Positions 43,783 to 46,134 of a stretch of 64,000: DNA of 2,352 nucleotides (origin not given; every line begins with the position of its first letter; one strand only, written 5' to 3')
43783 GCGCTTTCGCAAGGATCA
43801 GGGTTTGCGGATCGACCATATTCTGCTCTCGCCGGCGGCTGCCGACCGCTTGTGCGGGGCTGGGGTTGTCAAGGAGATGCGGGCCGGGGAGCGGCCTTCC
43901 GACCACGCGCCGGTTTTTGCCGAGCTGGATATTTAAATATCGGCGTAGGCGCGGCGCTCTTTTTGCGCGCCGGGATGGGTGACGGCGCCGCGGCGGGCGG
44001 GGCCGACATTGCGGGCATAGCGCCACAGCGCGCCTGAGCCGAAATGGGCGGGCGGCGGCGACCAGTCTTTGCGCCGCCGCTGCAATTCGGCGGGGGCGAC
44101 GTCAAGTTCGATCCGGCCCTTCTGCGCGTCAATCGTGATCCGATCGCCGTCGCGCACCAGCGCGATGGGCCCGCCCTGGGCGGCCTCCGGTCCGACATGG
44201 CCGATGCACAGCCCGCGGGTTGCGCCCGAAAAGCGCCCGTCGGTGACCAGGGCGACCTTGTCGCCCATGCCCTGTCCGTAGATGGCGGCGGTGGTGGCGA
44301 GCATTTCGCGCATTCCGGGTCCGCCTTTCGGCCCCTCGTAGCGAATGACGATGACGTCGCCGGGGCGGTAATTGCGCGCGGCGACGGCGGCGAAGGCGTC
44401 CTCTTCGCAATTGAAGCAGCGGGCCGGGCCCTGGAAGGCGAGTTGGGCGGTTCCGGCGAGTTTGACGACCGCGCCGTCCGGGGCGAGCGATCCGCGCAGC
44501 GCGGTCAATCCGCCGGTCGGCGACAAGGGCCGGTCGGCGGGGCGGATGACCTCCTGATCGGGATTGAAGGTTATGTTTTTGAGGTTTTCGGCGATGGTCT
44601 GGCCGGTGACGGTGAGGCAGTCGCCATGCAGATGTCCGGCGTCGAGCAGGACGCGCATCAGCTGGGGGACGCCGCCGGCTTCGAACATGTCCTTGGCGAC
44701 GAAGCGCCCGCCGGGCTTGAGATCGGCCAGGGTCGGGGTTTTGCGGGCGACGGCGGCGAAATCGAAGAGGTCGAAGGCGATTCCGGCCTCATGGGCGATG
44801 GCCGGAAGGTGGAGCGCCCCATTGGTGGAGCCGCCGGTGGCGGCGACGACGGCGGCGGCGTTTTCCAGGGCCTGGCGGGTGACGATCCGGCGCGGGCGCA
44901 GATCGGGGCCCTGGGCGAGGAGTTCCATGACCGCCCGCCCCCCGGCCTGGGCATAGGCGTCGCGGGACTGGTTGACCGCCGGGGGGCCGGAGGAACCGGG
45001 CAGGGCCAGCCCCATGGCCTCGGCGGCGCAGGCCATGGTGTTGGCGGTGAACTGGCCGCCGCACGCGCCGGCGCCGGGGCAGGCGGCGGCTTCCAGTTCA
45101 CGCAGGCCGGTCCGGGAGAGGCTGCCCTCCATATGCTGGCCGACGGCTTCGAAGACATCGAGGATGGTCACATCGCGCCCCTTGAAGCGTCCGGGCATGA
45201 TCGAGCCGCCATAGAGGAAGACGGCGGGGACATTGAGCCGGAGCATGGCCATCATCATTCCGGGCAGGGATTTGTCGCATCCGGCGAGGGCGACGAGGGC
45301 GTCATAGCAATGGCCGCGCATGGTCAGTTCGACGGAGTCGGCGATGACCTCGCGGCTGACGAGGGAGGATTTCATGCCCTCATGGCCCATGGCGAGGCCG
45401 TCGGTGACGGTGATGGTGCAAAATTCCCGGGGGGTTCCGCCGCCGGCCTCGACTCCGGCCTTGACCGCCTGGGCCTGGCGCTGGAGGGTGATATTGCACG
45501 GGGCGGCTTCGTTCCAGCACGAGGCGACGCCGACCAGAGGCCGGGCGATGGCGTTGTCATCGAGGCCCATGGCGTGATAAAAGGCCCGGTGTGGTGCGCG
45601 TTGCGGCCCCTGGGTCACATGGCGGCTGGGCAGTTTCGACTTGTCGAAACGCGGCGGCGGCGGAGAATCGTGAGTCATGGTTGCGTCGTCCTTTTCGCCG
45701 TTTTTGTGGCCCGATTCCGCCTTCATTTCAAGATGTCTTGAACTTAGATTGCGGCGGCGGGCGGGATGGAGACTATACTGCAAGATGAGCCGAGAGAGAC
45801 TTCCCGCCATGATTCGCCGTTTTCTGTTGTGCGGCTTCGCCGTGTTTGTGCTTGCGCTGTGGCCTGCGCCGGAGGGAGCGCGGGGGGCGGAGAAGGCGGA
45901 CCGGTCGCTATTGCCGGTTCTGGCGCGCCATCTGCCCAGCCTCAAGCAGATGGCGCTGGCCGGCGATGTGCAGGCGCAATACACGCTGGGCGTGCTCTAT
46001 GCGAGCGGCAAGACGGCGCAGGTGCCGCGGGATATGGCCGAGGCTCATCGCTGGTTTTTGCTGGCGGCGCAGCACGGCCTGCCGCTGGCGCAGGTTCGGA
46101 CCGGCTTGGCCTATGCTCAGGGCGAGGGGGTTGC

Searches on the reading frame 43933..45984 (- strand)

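Call 37: search_protein_families(library=ncbifam, proteins=[window:43933-45984:-], max_evalue=0.00001)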
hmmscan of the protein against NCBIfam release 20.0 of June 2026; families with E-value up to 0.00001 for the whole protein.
window:43933-45984:- (683 aa): 8 families
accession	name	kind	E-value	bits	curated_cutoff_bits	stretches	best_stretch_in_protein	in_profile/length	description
NF002068.0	PRK00911.1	subfamily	1.2e-256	852.6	644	1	115-671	2-557/559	dihydroxy-acid dehydratase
TIGR00110.1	ilvD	equivalog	5.8e-206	685.2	618.15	1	131-669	1-541/543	dihydroxy-acid dehydratase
NF009103.0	PRK12448.1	equivalog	2.1e-144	482.1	710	2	117-471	3-364/616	dihydroxy-acid dehydratase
NF004784.0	PRK06131.1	subfamily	1.1e-133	446.7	539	1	125-669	19-560/576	dihydroxy-acid dehydratase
NF009559.0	PRK13016.1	equivalog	1.2e-119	400.1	882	1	131-667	25-559/578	L-arabinonate dehydratase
NF009560.0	PRK13017.1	subfamily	1.4e-116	390.1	684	1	133-677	29-583/595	dihydroxy-acid dehydratase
TIGR01196.1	edd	equivalog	6e-72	242.8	708.25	1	192-651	109-579/601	phosphogluconate dehydratase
TIGR03432.1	yjhG_yagF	hypoth_equivalog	1.6e-68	231.3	808.15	1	178-623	97-568/640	YjhG/YagF family D-xylonate dehydratase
